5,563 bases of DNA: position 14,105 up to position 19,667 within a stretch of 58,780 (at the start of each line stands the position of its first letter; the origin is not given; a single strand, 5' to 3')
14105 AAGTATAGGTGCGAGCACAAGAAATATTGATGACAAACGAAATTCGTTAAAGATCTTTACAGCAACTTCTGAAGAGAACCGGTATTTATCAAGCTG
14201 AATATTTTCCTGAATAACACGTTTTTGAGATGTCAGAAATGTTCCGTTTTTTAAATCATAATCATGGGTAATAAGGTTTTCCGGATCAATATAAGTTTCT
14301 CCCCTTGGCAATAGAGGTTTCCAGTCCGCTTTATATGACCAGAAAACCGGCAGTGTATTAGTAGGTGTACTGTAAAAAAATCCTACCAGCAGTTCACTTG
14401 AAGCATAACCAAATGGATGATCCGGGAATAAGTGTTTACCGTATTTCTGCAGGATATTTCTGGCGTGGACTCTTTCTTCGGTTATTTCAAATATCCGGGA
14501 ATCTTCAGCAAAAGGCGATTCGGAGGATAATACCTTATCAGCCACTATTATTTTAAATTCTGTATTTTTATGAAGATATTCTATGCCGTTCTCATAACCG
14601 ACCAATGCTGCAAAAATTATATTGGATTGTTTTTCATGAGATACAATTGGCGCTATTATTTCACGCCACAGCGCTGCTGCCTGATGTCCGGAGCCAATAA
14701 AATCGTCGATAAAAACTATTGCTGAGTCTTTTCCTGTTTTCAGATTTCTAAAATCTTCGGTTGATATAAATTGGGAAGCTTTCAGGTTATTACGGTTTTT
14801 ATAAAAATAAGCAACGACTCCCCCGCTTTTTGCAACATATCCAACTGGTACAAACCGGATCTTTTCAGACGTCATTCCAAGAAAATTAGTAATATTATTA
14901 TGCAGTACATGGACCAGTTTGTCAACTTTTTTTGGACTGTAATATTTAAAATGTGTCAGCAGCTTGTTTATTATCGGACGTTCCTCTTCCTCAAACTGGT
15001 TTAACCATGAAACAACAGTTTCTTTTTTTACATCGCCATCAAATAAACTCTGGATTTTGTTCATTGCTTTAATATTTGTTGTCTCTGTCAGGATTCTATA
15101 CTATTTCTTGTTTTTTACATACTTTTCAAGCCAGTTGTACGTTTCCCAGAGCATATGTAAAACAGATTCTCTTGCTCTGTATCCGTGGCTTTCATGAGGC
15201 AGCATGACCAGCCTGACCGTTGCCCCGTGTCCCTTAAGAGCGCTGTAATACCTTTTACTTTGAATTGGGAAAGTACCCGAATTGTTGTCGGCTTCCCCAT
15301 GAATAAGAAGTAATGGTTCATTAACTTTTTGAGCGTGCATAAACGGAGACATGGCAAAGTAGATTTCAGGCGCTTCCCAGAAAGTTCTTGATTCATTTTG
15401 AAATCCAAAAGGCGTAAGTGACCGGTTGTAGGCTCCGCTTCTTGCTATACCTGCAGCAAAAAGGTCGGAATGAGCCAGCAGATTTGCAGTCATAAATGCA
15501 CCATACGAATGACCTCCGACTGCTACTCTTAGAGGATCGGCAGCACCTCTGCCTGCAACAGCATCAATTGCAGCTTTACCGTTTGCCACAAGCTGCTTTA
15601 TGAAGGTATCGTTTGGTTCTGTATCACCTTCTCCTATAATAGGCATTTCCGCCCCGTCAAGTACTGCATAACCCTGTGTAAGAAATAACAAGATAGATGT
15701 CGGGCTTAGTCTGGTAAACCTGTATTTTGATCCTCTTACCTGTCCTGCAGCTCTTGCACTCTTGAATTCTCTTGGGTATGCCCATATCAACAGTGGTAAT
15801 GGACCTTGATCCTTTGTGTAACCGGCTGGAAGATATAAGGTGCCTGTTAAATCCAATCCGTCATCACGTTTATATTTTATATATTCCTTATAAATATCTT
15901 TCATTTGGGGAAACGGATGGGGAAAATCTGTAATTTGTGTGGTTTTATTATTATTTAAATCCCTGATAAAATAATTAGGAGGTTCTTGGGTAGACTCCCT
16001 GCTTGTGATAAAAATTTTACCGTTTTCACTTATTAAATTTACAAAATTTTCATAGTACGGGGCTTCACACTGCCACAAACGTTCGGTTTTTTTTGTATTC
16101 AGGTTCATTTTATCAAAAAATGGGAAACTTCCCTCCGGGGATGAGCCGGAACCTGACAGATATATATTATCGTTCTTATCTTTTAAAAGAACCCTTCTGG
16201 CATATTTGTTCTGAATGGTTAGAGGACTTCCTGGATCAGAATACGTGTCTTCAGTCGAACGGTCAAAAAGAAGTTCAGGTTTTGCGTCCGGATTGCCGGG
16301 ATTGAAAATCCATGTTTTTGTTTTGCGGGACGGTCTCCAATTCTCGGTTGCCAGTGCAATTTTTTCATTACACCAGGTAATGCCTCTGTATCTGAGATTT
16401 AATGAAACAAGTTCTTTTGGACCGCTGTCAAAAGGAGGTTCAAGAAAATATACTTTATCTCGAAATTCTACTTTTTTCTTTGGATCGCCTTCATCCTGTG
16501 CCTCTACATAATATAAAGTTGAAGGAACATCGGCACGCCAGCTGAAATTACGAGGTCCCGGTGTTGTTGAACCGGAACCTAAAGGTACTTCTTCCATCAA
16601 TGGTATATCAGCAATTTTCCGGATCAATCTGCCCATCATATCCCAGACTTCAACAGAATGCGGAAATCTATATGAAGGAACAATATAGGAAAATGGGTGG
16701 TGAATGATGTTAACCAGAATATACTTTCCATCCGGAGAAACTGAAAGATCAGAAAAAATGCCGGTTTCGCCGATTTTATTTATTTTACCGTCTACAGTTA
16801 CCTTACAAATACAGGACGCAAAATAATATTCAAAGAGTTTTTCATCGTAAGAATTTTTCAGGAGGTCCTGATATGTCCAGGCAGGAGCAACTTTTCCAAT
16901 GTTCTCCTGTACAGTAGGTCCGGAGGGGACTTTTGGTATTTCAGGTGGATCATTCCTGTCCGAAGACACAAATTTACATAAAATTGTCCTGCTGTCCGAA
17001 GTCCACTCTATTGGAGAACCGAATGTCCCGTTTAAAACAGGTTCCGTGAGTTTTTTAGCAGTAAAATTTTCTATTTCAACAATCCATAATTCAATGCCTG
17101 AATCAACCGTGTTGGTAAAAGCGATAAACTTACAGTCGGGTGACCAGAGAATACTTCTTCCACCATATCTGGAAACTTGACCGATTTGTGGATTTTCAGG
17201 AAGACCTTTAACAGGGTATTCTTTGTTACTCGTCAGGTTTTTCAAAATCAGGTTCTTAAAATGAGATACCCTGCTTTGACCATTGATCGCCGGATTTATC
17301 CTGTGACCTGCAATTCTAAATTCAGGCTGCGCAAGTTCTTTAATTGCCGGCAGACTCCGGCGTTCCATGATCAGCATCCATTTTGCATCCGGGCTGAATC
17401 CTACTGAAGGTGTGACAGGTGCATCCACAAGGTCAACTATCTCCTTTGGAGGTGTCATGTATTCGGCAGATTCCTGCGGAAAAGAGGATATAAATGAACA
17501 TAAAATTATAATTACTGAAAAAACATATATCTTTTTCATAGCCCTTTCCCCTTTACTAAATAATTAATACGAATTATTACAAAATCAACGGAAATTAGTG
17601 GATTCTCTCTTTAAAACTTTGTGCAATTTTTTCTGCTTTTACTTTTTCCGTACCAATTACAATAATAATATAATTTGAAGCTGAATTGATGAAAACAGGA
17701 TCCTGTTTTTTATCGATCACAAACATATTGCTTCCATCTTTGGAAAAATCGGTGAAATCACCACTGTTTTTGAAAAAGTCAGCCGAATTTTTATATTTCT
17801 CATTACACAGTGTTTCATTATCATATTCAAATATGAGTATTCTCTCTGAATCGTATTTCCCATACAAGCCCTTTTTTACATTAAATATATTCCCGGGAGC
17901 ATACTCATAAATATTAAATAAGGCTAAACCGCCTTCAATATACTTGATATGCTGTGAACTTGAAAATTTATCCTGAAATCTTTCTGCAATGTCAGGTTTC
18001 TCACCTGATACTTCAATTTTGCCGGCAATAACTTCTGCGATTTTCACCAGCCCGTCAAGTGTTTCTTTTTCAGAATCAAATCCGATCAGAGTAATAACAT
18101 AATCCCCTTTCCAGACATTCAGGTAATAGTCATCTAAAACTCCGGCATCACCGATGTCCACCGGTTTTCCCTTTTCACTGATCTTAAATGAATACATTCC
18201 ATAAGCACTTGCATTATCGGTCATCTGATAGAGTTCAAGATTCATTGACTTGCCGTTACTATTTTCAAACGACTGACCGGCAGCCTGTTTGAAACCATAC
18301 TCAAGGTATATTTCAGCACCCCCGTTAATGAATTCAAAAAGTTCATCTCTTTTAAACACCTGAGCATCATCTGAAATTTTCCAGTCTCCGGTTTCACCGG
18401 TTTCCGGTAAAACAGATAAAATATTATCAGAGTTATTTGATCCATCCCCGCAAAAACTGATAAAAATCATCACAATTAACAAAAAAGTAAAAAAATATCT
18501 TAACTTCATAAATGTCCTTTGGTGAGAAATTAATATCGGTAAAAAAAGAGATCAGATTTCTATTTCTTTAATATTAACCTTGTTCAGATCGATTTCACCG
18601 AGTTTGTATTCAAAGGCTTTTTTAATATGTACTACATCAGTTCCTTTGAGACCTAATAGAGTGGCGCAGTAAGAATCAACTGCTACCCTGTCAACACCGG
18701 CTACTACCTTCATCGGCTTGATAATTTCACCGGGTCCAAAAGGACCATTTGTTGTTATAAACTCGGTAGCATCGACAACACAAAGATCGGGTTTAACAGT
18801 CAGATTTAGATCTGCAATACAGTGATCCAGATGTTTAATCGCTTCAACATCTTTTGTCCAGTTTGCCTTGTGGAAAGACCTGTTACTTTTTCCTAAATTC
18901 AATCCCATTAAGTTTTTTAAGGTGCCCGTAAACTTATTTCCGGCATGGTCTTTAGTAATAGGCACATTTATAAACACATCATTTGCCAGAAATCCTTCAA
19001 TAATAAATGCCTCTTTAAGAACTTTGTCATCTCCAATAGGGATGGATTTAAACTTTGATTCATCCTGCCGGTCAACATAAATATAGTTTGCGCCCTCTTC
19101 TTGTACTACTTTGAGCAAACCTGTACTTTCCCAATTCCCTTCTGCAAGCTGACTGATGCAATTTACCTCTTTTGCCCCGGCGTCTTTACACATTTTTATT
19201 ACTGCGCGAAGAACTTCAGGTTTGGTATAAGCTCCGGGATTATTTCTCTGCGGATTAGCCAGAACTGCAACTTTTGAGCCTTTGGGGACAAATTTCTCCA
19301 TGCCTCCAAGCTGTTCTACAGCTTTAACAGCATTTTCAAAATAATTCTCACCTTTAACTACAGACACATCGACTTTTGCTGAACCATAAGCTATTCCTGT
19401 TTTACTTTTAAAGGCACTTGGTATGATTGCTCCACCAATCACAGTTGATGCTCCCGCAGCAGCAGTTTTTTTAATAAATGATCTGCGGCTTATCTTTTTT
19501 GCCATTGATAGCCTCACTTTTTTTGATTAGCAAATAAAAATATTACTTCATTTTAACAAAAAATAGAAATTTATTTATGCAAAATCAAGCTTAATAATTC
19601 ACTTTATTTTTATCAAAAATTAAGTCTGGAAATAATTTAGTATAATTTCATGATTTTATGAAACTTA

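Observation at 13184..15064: Orphan protein fusing a PRTase-like domain to two degenerate diadenylate-cyclase (DAC/DisA_N)-like modules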

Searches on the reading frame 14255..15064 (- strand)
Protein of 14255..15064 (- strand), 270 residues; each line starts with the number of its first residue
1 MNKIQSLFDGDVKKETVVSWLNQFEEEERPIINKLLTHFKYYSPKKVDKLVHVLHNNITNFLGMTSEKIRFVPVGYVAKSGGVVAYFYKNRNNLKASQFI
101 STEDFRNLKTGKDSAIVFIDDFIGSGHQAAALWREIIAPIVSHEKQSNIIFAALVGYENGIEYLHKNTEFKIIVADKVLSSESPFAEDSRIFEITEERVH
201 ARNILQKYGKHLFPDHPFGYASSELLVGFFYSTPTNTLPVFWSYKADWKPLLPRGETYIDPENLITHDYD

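Call 91: find_homologous_proteins(query=window:14255-15064:-, max_evalue=0.001)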
Query window:14255-15064:- (270 aa): 3 proteins with E <= 0.001 among 525 candidates.
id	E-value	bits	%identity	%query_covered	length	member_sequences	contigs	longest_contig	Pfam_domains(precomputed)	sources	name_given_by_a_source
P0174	7.0e-68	247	43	94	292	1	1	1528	PF24390.2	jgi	jgi:hypothetical protein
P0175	9.5e-61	224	41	98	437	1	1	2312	PF24390.2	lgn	-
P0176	2.6e-43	166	38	73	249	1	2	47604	PF24390.2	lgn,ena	-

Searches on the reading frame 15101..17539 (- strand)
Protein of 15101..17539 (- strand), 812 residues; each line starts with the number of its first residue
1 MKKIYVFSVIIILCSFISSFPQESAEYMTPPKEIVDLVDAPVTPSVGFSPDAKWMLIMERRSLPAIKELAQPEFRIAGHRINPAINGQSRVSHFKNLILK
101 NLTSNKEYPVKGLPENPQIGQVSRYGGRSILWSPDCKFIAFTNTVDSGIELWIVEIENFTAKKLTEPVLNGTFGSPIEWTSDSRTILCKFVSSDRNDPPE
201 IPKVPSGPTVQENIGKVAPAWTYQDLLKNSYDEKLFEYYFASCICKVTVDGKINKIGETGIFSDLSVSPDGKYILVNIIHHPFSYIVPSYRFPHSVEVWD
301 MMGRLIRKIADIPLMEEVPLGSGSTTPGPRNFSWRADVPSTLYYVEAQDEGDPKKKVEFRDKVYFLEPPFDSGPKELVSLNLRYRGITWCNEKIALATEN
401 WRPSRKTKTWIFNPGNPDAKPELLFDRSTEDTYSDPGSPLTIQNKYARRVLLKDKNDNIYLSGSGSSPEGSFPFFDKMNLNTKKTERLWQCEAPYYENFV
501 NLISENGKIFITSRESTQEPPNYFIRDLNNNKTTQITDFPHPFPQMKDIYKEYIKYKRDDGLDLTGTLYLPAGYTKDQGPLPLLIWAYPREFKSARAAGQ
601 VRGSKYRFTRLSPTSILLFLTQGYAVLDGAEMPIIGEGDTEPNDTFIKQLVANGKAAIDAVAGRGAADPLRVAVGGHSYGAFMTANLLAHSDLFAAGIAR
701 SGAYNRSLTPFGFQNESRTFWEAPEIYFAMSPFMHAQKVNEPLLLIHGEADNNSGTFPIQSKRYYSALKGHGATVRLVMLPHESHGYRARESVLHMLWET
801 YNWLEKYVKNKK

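Call 52: search_protein_families(library=pfam, proteins=[window:15101-17539:-], max_evalue=0.001)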
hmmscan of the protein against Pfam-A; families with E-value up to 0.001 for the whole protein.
window:15101-17539:- (812 aa): 2 families
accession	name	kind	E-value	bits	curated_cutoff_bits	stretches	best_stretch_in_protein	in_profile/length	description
PF00326.27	Peptidase_S9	-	1.8e-23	83.6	22.6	1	656-810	50-212/213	Prolyl oligopeptidase family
PF02129.25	Peptidase_S15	-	3.9e-06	27.2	23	1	560-689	1-114/262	X-Pro dipeptidyl-peptidase (S15 family)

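Call 87: find_related_loci(query=window:15101-17539:-, collection=genome_contigs, flank=6000)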
Query window:15101-17539:- (812 aa) in genome_contigs; peptide patterns used: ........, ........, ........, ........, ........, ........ (x = any residue, [..] = any of these).
28 stretches matched a pattern; 2 encode a relative of the query (tblastn E <= 1e-3); 2 distinct loci.
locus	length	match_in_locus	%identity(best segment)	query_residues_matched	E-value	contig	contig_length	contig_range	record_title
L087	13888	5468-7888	56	6-812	0e+0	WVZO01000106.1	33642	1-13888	MAG: Candidatus Aminicenantes bacterium isolate CS4-C025 C_merged_R1_(paired)_contig_82645, whole genome shotgun sequenc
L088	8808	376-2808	55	1-811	0e+0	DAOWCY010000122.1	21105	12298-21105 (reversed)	MAG TPA_asm: Candidatus Aminicenantes bacterium isolate CSMAG_1899 CSMAG_1899_k141_5475131_length_21105_cov_14.0036, who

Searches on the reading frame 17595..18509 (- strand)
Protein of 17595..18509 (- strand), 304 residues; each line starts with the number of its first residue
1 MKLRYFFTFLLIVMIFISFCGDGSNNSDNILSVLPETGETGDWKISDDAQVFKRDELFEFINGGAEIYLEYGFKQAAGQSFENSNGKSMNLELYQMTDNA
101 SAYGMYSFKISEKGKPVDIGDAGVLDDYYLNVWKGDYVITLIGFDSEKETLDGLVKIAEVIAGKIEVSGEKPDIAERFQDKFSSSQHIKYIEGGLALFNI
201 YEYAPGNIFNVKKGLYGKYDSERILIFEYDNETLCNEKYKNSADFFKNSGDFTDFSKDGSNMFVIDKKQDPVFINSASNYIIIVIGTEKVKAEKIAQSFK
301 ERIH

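Call 52: search_protein_families(library=pfam, proteins=[window:17595-18509:-], max_evalue=0.001)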
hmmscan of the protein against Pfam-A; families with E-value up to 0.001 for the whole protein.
window:17595-18509:- (304 aa): 1 family
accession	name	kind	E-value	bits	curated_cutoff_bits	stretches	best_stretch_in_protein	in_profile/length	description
PF20244.3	DUF6599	-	7.8e-38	130.3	27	1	41-194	2-157/186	Family of unknown function (DUF6599)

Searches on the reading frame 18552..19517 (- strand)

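Call 52: search_protein_families(library=pfam, proteins=[window:18552-19517:-], max_evalue=0.001)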
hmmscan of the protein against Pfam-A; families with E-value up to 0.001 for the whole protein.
window:18552-19517:- (321 aa): 1 family
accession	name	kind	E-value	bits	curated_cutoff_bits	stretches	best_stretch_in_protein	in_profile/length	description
PF04015.17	DUF362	-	2.4e-38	132.7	24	1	91-285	11-199/200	Domain of unknown function (DUF362)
